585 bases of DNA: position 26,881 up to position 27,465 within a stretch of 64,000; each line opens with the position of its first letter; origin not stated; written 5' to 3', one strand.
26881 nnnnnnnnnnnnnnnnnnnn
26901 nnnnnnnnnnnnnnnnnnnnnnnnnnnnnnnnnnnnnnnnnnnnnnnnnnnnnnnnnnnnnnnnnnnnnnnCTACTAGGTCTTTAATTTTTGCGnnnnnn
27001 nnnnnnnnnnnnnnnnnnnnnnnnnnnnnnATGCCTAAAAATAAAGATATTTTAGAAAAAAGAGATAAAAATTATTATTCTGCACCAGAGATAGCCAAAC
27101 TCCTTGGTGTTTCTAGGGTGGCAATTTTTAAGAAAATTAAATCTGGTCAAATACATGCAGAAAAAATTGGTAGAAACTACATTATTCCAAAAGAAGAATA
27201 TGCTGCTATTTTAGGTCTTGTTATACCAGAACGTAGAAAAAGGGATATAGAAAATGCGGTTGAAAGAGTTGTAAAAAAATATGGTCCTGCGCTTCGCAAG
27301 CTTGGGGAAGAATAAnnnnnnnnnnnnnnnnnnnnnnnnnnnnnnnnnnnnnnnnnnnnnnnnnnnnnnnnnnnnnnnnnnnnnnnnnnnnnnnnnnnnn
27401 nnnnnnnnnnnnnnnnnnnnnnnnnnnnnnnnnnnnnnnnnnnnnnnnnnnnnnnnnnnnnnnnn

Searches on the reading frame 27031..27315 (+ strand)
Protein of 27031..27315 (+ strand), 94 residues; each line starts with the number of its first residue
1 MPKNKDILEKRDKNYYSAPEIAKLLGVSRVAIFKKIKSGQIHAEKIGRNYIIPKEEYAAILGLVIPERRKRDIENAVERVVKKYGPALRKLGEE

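Call 7: search_protein_families(library=pfam, proteins=[window:27031-27315:+], max_evalue=0.01)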
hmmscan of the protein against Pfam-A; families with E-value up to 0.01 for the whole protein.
window:27031-27315:+ (94 aa): 4 families
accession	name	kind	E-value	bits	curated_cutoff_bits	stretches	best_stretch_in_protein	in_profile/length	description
PF12728.13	HTH_17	-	5.9e-08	33.3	27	1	15-56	1-42/51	Helix-turn-helix domain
PF18024.7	HTH_50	-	0.00043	20.4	27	1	6-40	14-48/50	Helix-turn-helix domain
PF08279.18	HTH_11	-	0.00051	20.3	25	1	8-37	9-37/55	HTH domain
PF21531.3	Rv2175c_wHTH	-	0.0045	17.4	27.1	1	2-54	3-54/57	DNA-binding protein Rv2175c, wHTH domain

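Call 8: search_protein_families(library=ncbifam, proteins=[window:27031-27315:+], max_evalue=0.01)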
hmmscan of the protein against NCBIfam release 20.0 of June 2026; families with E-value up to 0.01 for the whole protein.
window:27031-27315:+ (94 aa): 4 families
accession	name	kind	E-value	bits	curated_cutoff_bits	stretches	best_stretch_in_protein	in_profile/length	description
NF040990.2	MamR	equivalog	2.4e-09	37.4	100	1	13-52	41-80/91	magnetosome protein MamR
TIGR01764.1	excise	domain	3.4e-08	33.7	28.8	1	15-56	1-42/49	excisionase family DNA-binding protein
NF045758.2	YlxM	equivalog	0.0027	17.8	80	1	3-38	20-55/72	YlxM family DNA-binding protein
TIGR04381.1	HTH_TypR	domain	0.0075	16.2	30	0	5-41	11-47/49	TyrR/PhhR family helix-turn-helix DNA-binding protein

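Call 69: search_solved_structures(query=window:27031-27315:+, max_evalue=1)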
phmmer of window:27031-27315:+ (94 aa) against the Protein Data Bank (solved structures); distinct sequences matched with E-value up to 1: 4.
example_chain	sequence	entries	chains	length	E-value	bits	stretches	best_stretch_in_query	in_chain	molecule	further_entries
7auf_A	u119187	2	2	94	0.071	16.8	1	4-46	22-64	Similar to acyl carrier protein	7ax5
9s5i_E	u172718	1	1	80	0.16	15.6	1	4-46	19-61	Acyl carrier protein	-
2kfs_A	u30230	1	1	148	0.3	14.8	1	2-55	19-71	Conserved hypothetical regulatory protein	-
7qv0_D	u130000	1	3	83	1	13.1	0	5-46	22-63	Acyl carrier protein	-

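Call 77: search_protein_families(library=phrogs, proteins=[window:27031-27315:+], max_evalue=0.001)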
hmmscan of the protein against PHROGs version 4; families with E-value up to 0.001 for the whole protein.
window:27031-27315:+ (94 aa): 7 families
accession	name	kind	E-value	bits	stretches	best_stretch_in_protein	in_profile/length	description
phrog_10045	-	DNA, RNA and nucleotide metabolism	2.8e-06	28.1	1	6-59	11-65/74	HTH DNA binding protein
phrog_66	-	integration and excision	6.7e-06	27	1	10-64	88-143/412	excisionase and transcriptional regulator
phrog_6401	-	DNA, RNA and nucleotide metabolism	0.00028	21.7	1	13-57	7-52/64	DNA binding protein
phrog_2655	-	integration and excision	0.0003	21.5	1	4-69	103-172/181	excisionase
phrog_22784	-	unknown function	0.00047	21.4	1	4-44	9-46/76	-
phrog_9759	-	DNA, RNA and nucleotide metabolism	0.00082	20.4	1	14-65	18-69/242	DNA binding protein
phrog_2907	-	integration and excision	0.00091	20.6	0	18-61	9-57/117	excisionase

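Call 78: search_protein_families(library=padloc, proteins=[window:27031-27315:+], max_evalue=0.001)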
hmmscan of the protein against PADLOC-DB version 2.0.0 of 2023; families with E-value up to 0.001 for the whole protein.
window:27031-27315:+ (94 aa): 1 family
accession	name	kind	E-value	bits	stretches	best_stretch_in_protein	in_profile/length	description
PDLC04133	mad1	-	0.00071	17.8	0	12-55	2-45/60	mads_1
